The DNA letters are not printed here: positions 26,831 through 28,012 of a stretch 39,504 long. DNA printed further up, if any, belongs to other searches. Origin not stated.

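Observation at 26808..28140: Unrecognisable 293-aa cargo gene plus a repressor-coupled 67-aa ORF in the lysogeny control region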

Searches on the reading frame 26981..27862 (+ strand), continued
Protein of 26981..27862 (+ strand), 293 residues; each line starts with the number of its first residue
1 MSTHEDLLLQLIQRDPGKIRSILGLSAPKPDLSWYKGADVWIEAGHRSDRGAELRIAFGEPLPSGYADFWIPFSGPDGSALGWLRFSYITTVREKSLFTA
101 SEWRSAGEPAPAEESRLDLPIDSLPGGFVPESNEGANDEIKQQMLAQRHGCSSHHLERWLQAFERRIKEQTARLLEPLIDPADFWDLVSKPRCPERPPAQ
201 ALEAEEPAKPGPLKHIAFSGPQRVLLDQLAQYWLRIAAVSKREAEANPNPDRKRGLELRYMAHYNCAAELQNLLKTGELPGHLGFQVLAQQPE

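Call 97: search_protein_families(library=phrogs, proteins=[P0077, P0079, P0085, P0093, P0104, P0083, P0094, P0098, P0114, P0090], max_evalue=0.01)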
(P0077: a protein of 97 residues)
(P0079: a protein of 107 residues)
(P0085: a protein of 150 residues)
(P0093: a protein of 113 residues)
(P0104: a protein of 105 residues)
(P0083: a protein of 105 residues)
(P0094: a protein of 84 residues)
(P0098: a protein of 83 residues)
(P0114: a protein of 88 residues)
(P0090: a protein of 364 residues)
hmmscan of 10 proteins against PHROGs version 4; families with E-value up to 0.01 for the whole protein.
P0077 (97 aa): 2 families
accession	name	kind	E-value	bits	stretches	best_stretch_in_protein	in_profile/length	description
phrog_35734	-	unknown function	2.8e-24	87.3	1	3-93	29-120/377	-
phrog_21394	-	unknown function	2.1e-23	84.5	1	3-93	29-120/251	-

P0079 (107 aa): 2 families
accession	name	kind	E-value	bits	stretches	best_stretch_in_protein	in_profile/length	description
phrog_21394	-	unknown function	7.5e-19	69.5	1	16-93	37-114/251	-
phrog_35734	-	unknown function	5.7e-18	66.5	1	15-94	36-115/377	-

P0085 (150 aa): 2 families
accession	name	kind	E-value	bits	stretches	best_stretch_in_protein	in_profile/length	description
phrog_21394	-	unknown function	1.8e-15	58.4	1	46-131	35-117/251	-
phrog_35734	-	unknown function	1.9e-15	58.2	1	47-141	36-127/377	-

P0093 (113 aa): 2 families
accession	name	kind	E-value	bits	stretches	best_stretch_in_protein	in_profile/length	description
phrog_35734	-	unknown function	2.3e-11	44.8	1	15-109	36-128/377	-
phrog_21394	-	unknown function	2.4e-11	44.9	1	16-96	37-115/251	-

P0104 (105 aa): 2 families
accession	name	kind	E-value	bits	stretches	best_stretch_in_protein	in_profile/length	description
phrog_35734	-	unknown function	1.3e-07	32.5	1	11-94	38-120/377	-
phrog_21394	-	unknown function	2.6e-07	31.7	1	11-95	38-121/251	-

P0083 (105 aa): 1 family
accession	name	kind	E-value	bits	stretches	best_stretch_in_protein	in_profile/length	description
phrog_35734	-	unknown function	8.1e-21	75.9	1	20-104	292-376/377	-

P0094 (84 aa): 1 family
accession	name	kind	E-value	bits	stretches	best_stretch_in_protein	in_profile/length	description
phrog_35734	-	unknown function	8.4e-16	59.4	1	3-75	299-371/377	-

P0098 (83 aa): 1 family
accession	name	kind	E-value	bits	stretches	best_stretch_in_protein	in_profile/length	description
phrog_35734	-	unknown function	4.2e-14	53.8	1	6-78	299-371/377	-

P0114 (88 aa): 1 family
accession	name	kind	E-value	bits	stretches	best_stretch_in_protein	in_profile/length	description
phrog_35734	-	unknown function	3.4e-09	37.7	1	1-75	297-371/377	-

P0090 (364 aa): 4 families
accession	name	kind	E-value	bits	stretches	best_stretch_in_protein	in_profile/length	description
phrog_3787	-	unknown function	3.3e-21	76.8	1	1-75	1-75/242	-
phrog_21394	-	unknown function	1.8e-12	48.6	1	101-235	35-166/251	-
phrog_35734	-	unknown function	1.2e-11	45.7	1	101-179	35-113/377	-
phrog_5482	-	unknown function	0.0094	15.7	0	11-53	54-96/341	-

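Call 99: find_related_loci(query=P0085, collection=viral_contigs, flank=5000)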
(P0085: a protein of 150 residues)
Query P0085 (150 aa) in viral_contigs; peptide patterns used: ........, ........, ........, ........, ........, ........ (x = any residue, [..] = any of these).
13 stretches matched a pattern, but none encodes a relative of the query by tblastn (E <= 1e-3).

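Call 100: find_related_loci(query=P0077, collection=viral_contigs, flank=5000)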
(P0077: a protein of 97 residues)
Query P0077 (97 aa) in viral_contigs; peptide patterns used: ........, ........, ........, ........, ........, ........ (x = any residue, [..] = any of these).
18 stretches matched a pattern, but none encodes a relative of the query by tblastn (E <= 1e-3).

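Call 102: find_related_loci(query=A8, collection=metagenome_contigs, flank=6000)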
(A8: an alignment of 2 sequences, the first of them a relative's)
Query A8 (97 aa) in metagenome_contigs; peptide patterns used: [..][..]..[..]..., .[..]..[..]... (x = any residue, [..] = any of these).
58 stretches matched a pattern, but none encodes a relative of the query by tblastn (E <= 1e-3).

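Call 104: find_encoding_contigs(protein=P0028, flank=5000, max_places=2)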
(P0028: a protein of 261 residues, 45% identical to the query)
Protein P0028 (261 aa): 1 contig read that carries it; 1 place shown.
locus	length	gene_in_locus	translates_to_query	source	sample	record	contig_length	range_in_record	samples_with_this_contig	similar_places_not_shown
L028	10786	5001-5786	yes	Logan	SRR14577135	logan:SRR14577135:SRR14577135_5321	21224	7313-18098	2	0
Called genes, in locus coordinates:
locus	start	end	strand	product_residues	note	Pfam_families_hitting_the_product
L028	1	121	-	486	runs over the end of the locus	PF06074:Portal_Mu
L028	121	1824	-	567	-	-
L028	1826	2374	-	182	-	PF11985:Phage_Mu_Gp27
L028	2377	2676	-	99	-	-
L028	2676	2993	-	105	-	PF10805:DUF2730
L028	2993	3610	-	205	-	-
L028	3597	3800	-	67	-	-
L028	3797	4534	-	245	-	PF01464:SLT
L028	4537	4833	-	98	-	PF13272:Holin_2-3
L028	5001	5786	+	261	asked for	-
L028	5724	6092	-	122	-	PF10711:DUF2513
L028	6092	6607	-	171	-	-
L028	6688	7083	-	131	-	PF13560:HTH_31, PF01381:HTH_3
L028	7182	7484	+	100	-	-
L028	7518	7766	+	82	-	-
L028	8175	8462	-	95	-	-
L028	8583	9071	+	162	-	-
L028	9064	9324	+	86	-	-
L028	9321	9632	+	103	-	PF09339:HTH_IclR, PF13412:HTH_24 (faint)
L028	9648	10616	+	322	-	-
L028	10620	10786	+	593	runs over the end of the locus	PF00665:rve (weak)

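Call 105: find_encoding_contigs(protein=P0060, flank=5000, max_places=2)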
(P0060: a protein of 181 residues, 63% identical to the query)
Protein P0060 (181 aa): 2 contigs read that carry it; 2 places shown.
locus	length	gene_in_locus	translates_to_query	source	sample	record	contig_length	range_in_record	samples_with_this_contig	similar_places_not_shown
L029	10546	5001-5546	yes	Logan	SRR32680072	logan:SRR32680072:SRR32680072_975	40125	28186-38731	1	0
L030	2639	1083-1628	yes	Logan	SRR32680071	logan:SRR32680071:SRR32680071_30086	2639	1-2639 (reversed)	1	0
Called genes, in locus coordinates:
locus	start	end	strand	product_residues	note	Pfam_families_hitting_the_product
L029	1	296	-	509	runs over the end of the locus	PF06074:Portal_Mu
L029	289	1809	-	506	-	PF03237:Terminase_6N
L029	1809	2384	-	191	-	PF11985:Phage_Mu_Gp27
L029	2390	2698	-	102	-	-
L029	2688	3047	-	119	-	-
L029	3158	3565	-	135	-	-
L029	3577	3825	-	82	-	-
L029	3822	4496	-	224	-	PF01464:SLT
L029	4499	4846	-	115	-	PF13272:Holin_2-3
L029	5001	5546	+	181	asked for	-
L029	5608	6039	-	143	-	-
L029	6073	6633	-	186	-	-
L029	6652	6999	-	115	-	-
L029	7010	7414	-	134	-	PF13560:HTH_31 (weak), PF01381:HTH_3 (weak)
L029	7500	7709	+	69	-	-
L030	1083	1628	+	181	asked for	-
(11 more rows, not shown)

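Call 106: find_encoding_contigs(protein=P0062, flank=5000, max_places=2)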
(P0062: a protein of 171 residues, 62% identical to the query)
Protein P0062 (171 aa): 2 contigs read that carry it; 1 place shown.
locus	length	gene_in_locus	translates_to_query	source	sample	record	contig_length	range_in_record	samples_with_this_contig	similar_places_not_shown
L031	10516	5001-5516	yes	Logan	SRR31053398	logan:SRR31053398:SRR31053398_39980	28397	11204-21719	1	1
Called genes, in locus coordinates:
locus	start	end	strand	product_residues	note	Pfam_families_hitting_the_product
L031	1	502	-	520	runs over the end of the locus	PF06074:Portal_Mu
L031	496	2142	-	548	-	-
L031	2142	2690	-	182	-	PF11985:Phage_Mu_Gp27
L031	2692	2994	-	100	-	-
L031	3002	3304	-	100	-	PF10805:DUF2730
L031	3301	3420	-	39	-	-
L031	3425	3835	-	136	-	-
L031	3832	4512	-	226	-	PF01464:SLT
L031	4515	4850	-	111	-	PF13272:Holin_2-3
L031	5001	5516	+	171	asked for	-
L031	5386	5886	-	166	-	-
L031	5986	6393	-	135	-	-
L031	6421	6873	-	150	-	-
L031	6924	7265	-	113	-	-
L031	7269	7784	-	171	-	PF07022:Phage_CI_repr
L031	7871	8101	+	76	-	-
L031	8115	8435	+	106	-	-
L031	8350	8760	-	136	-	-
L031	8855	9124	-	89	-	-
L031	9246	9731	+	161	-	-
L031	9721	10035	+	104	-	PF09339:HTH_IclR, PF13412:HTH_24 (faint)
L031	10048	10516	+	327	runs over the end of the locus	-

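Call 109: find_encoding_contigs(protein=P0083, flank=5000, max_places=2)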
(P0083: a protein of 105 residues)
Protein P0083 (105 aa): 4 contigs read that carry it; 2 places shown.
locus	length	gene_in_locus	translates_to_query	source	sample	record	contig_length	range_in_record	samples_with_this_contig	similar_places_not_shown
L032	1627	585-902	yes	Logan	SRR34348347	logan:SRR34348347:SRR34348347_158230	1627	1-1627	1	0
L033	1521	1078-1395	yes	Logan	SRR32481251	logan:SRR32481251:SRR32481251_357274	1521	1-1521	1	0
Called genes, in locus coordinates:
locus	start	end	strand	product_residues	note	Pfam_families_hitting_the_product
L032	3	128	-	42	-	?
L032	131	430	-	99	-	PF13272:Holin_2-3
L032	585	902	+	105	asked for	-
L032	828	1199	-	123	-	PF10711:DUF2513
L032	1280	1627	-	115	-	?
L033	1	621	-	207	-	?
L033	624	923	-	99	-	PF13272:Holin_2-3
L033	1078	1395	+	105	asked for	-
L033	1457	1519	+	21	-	?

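Call 110: find_encoding_contigs(protein=P0094, flank=5000, max_places=2)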
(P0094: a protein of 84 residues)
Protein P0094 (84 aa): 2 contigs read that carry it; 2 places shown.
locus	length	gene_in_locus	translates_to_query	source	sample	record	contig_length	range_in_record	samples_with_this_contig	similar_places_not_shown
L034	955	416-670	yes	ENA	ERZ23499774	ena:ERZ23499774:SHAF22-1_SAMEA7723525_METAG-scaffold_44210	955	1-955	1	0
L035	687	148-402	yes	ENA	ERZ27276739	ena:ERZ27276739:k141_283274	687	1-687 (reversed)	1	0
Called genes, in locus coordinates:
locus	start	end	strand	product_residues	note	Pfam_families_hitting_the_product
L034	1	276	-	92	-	?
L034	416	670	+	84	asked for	-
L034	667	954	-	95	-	?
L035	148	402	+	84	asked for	-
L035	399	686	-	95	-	?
